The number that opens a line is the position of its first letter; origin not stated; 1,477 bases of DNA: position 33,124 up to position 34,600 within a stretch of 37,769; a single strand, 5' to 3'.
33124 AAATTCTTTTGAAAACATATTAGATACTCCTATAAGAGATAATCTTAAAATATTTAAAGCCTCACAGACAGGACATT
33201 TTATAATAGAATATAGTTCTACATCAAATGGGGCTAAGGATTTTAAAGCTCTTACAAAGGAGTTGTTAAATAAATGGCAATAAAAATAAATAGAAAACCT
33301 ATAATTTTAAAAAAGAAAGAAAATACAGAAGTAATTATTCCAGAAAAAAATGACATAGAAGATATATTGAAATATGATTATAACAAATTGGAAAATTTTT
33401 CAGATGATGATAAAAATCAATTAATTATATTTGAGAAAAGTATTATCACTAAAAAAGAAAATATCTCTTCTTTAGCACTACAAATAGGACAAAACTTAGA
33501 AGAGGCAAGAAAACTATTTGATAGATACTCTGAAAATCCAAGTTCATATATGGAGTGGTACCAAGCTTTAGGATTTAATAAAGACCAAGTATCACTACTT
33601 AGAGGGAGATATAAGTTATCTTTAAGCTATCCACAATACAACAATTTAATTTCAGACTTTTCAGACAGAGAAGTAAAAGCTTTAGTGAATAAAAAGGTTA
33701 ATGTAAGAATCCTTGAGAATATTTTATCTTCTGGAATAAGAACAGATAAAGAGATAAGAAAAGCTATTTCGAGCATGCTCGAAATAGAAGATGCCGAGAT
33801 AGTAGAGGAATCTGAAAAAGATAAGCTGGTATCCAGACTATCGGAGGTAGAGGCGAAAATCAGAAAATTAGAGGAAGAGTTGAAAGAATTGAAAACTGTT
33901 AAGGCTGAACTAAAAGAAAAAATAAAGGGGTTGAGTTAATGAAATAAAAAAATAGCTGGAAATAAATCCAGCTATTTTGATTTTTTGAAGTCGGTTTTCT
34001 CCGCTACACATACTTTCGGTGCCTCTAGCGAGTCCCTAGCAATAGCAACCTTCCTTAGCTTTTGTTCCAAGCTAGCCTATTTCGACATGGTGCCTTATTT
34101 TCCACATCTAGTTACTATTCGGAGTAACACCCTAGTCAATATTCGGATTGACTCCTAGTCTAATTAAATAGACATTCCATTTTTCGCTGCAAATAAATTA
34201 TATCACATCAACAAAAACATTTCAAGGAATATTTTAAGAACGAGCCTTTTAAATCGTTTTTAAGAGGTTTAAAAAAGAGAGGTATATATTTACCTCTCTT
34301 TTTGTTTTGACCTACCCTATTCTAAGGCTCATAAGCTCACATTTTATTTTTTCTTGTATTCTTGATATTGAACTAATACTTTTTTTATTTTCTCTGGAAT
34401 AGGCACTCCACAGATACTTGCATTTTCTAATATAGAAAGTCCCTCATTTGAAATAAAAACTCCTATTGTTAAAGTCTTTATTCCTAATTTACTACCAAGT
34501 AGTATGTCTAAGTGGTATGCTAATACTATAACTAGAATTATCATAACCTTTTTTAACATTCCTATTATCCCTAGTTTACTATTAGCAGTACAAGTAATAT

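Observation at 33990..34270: GC-rich, CTAG-dense non-coding island bracketed by two terminators, between the par operon and the lysis cassette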

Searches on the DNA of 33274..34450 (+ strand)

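Call 6: search_rna_families(source=window, start=33800, end=34450, threshold=evalue, max_evalue=10, show_alignments=3)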
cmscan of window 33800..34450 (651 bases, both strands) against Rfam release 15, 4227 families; matches with E-value up to 10: 23.
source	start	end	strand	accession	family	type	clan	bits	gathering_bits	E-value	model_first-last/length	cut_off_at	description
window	33944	34012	-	RF02074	STnc240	Gene; sRNA;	-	33.2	55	0.0043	1-77/77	no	Enterobacterial sRNA STnc240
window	34262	34334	+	RF02629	RmaA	Gene; sRNA;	-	27.3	57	0.016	1-113/113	no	Regulator of motility and amylovoran A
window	34243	34348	+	RF00515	PyrR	Cis-reg;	-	21.3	54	1.7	1-115/115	no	PyrR binding site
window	34237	34314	-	RF02591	Spy1786666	Gene; sRNA;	-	20.8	64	0.21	1-87/87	no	S. pyogenes small RNA 1786666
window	34214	34303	-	RF02839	Ref66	Gene; antisense;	-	20.7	92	0.15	1-120/120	no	Enterococcus sRNA 66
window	34322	34383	-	RF01666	rox2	Cis-reg;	-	20.5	55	0.87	1-71/71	no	Drosophila rox2 ncRNA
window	33934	33990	+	RF00571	SNORD65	Gene; snRNA; snoRNA; CD-box;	CL00057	20.3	41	0.086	1-73/73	no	Small nucleolar RNA SNORD65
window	34230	34310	+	RF00558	L20_leader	Cis-reg; leader;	-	19.6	58.7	0.28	1-127/127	no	Ribosomal protein L20 leader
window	34197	34308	+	RF00616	LhrC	Gene; sRNA;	CL00114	19.3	110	2.8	1-111/111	no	Listeria LhrC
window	34273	34302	+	RF03623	mir-1252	Gene; miRNA;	-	18.7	70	2.6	1-65/65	no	mir-1252 microRNA precursor family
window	34265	34349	-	RF02029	sraA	Gene; sRNA;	-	18.5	56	3.9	1-95/95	no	sraA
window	34187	34303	+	RF02376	antisense_SR1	Gene; sRNA;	-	17.8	45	0.44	1-210/210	no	SR1 sRNA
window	34247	34343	+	RF02555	hveRNA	Gene; rRNA;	-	16.7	90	6.7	1-124/124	no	mt-5S-like H. vermiformis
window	34249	34300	-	RF02527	SSRC38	Gene; sRNA;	-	16.6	80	2.3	1-166/166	no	Streptococcus sRNA SSRC38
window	34219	34304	+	RF02653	StyR-143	Gene; sRNA;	-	16.5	176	0.77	1-144/144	no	Salmonella enterica Typhi npcRNA 143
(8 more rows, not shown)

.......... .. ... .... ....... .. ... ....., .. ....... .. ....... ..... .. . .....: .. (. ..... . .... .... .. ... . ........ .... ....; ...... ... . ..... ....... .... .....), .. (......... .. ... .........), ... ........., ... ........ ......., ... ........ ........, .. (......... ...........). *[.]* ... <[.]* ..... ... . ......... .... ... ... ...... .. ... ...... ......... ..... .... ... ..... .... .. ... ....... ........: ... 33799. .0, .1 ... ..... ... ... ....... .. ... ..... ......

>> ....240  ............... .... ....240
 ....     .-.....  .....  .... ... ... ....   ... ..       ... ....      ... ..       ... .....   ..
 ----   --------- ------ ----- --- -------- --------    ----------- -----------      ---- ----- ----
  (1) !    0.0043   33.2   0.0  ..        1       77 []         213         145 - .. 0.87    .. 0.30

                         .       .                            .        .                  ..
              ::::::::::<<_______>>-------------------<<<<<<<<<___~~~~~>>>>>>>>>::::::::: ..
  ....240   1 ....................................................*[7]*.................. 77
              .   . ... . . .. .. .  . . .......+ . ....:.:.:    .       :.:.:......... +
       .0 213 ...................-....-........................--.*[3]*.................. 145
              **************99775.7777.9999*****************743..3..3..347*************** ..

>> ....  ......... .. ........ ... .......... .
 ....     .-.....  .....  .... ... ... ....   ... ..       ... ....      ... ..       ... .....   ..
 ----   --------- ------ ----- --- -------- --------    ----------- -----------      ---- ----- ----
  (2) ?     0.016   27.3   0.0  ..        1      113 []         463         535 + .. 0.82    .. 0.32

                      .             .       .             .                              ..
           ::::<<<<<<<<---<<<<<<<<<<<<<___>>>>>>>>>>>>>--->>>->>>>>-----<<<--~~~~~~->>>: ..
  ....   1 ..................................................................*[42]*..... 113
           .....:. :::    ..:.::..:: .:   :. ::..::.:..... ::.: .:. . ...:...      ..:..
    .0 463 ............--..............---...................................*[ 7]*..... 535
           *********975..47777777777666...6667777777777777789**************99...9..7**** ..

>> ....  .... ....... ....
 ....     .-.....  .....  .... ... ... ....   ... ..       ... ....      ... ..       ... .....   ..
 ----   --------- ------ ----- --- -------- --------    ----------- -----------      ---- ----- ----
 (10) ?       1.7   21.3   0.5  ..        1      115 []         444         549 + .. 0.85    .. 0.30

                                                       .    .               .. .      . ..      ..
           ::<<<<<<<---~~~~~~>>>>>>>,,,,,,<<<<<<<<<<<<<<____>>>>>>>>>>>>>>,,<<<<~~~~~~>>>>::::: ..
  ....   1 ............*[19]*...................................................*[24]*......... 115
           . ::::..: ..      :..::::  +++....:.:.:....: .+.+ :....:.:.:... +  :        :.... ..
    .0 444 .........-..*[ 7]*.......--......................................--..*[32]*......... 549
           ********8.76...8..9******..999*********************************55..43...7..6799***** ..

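Call 7: search_dna_similar(query=window:33900-34350:+, collection=phages, mode=distant, max_rows=30)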
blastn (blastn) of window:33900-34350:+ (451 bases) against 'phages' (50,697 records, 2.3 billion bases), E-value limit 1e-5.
No match.

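Call 8: search_dna_similar(query=window:33900-34350:+, collection=plasmids, mode=distant, max_rows=30)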
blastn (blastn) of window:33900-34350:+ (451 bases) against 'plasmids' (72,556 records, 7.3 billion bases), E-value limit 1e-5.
No match.

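Call 76: search_dna_similar(query=window:34084-34178:-, collection=plasmids, mode=distant, max_evalue=10, max_rows=12)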
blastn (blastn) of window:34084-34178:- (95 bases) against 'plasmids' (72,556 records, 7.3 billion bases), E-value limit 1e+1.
Records with a match: 2; places in all: 2; records where one place covers at least 80% of the query: 0.
Best place of each record, by identity: >=99% 1; 60-80% 1.
By first word of the organism name: Bacillus 1; Paenibacillus 1.
By predicted mobility (MOB-suite, as given by PLSDB): mobilizable 1; non-mobilizable 1.
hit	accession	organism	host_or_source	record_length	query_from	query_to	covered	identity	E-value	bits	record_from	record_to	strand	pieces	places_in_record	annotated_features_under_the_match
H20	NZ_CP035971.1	Bacillus mycoides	cell culture,soil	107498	2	40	41%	79.5%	9e+0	36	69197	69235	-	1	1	none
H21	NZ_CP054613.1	Paenibacillus cellulosilyticus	cell culture,soil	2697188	25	43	20%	100.0%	9e+0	36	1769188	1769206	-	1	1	none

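Call 77: search_dna_similar(query=window:33985-34100:-, collection=plasmids, mode=distant, max_evalue=10, max_rows=12)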
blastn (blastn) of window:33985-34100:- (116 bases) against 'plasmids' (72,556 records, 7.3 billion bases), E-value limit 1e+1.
No match.

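Call 90: search_rna_families(source=L139, start=1850, end=2200, threshold=evalue, max_evalue=10)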
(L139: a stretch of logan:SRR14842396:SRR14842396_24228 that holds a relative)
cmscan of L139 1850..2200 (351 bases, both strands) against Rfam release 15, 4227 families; matches with E-value up to 10: 4.
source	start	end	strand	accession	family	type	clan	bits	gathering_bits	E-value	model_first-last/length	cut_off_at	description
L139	1863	1930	-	RF02074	STnc240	Gene; sRNA;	-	31.9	55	0.0043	1-77/77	no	Enterobacterial sRNA STnc240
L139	1853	1908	+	RF00571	SNORD65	Gene; snRNA; snoRNA; CD-box;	CL00057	17.2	41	0.27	1-73/73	no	Small nucleolar RNA SNORD65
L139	1860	1896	-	RF01461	rli24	Gene; sRNA;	-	15.5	100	2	1-158/158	no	Listeria sRNA rli22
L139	2078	2107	+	RF01634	ceN44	Gene; snRNA; snoRNA; CD-box;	-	14.3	70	4.3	1-74/74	no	Caenorhabditis snoRNA ceN44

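Call 91: search_rna_families(source=window, start=33985, end=34195, threshold=evalue, max_evalue=10)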
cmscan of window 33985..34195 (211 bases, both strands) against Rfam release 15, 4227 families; matches with E-value up to 10: 0.
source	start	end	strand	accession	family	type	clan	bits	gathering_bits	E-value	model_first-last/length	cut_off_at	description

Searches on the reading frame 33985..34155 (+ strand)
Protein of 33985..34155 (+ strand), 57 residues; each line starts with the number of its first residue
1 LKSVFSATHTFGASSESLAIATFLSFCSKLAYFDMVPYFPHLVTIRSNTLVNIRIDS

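Call 92: find_homologous_proteins(query=window:33985-34155:+, max_evalue=0.01)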
Query seq(57 aa): no candidate shares three 5-residue words with the query. No homologue found.
